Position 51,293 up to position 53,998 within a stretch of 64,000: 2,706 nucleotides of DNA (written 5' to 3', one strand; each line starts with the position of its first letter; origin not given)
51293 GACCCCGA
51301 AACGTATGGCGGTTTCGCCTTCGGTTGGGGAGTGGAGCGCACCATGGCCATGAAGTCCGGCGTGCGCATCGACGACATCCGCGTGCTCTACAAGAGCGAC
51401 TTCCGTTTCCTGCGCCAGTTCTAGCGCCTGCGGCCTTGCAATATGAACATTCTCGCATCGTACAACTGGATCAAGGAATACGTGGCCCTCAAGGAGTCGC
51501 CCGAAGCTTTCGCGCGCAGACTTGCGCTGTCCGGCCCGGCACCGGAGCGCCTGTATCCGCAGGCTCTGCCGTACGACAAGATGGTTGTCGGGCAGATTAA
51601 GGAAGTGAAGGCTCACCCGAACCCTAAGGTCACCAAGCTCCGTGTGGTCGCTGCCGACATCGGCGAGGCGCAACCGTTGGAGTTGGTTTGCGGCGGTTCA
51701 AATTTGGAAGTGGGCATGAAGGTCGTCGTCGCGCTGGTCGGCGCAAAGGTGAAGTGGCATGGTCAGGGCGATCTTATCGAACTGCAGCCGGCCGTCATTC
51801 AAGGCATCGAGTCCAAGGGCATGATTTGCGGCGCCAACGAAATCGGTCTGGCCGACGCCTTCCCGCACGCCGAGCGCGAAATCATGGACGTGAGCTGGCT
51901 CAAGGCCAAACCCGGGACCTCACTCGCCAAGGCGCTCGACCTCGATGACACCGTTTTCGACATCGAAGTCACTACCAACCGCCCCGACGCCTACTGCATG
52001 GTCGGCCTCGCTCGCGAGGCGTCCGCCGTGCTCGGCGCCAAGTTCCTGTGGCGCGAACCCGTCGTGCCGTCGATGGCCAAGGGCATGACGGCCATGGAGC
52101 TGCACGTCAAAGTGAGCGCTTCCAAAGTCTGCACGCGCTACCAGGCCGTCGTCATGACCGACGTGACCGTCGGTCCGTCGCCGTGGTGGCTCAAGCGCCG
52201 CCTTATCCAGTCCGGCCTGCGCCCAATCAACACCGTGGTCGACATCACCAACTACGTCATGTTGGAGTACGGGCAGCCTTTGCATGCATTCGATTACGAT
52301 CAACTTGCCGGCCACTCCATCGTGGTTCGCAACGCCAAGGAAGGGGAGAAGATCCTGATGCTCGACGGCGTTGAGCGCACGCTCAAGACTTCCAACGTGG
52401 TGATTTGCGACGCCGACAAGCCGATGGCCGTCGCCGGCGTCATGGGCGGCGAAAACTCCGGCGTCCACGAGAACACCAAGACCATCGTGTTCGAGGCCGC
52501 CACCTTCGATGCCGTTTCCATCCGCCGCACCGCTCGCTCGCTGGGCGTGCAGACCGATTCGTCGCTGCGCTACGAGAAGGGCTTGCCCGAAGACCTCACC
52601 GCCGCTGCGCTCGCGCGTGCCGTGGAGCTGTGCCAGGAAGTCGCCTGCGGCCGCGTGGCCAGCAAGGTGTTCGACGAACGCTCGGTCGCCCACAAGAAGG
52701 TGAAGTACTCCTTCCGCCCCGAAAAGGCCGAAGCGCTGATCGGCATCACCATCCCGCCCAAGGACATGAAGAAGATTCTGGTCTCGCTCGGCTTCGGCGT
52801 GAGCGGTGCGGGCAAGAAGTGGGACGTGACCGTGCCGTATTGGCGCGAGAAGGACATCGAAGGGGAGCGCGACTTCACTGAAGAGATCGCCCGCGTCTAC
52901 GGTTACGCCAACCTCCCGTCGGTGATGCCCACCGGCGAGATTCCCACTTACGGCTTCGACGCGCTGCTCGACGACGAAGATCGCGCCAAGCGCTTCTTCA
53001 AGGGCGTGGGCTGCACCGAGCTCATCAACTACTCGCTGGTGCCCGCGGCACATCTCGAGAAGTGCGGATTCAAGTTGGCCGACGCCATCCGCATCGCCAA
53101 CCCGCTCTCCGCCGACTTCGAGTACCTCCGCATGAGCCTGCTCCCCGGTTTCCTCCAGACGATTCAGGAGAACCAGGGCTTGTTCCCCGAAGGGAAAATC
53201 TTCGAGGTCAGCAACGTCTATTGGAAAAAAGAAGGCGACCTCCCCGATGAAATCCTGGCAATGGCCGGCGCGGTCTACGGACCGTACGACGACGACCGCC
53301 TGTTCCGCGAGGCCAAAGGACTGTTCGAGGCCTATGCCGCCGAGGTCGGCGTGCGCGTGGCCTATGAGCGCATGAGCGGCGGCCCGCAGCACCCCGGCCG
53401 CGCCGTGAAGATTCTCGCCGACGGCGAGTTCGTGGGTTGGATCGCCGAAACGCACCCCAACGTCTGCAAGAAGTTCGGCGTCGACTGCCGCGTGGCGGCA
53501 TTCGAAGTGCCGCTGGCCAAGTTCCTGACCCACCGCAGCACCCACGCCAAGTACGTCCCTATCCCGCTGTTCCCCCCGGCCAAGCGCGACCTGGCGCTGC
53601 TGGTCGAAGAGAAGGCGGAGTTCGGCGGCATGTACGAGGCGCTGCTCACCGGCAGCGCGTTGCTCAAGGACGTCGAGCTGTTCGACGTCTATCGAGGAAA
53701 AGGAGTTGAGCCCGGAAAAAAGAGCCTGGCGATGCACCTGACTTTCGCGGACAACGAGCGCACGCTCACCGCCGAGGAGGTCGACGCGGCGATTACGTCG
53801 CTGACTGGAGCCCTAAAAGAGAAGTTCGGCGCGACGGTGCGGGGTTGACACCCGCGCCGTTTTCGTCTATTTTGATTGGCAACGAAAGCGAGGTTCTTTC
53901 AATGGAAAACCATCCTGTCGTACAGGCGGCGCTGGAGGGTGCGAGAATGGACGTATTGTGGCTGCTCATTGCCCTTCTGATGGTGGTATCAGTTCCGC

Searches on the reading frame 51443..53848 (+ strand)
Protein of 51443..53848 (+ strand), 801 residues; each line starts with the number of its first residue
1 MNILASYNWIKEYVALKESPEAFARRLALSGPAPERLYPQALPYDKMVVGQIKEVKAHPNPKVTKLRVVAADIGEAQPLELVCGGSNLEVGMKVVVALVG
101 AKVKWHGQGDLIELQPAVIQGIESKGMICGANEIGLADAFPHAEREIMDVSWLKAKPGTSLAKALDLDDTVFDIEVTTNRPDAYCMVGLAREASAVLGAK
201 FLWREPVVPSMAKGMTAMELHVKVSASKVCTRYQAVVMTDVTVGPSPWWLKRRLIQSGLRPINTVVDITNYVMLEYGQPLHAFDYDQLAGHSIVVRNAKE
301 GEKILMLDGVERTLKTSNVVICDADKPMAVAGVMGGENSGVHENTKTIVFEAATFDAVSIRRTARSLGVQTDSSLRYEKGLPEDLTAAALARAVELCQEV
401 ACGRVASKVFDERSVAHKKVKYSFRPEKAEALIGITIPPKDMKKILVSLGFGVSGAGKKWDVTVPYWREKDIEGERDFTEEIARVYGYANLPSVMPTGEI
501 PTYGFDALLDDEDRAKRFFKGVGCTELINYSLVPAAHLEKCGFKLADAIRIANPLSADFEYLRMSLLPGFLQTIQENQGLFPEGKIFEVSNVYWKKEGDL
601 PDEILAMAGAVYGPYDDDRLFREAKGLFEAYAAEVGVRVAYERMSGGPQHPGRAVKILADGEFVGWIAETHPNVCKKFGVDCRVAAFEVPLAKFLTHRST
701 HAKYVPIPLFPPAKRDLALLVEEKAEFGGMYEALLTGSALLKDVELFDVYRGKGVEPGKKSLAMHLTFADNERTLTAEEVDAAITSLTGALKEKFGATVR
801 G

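Call 69: search_protein_families(library=ncbifam, proteins=[window:51443-53848:+], max_evalue=0.00001)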
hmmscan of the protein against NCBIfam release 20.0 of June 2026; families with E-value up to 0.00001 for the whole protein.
window:51443-53848:+ (801 aa): 5 families
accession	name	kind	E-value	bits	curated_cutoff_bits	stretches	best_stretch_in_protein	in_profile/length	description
TIGR00472.1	pheT_bact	equivalog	6.7e-209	696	402.65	1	6-800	4-798/798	phenylalanine--tRNA ligase subunit beta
NF001882.0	PRK00629.5-4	equivalog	6.1e-53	180.2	527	1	47-687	46-638/725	phenylalanine--tRNA ligase subunit beta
TIGR00471.1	pheT_arch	equivalog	3.9e-31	108.2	282.65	1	422-695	280-551/551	phenylalanine--tRNA ligase subunit beta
NF045760.1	YtpR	equivalog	5.4e-21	75.3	100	1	45-151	81-176/185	YtpR family tRNA-binding protein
NF045867.1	PheT_Nterm_rel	equivalog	2.4e-06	27.7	120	1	45-136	87-170/171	TyrS-associated PheT N-terminal domain-related protein TapR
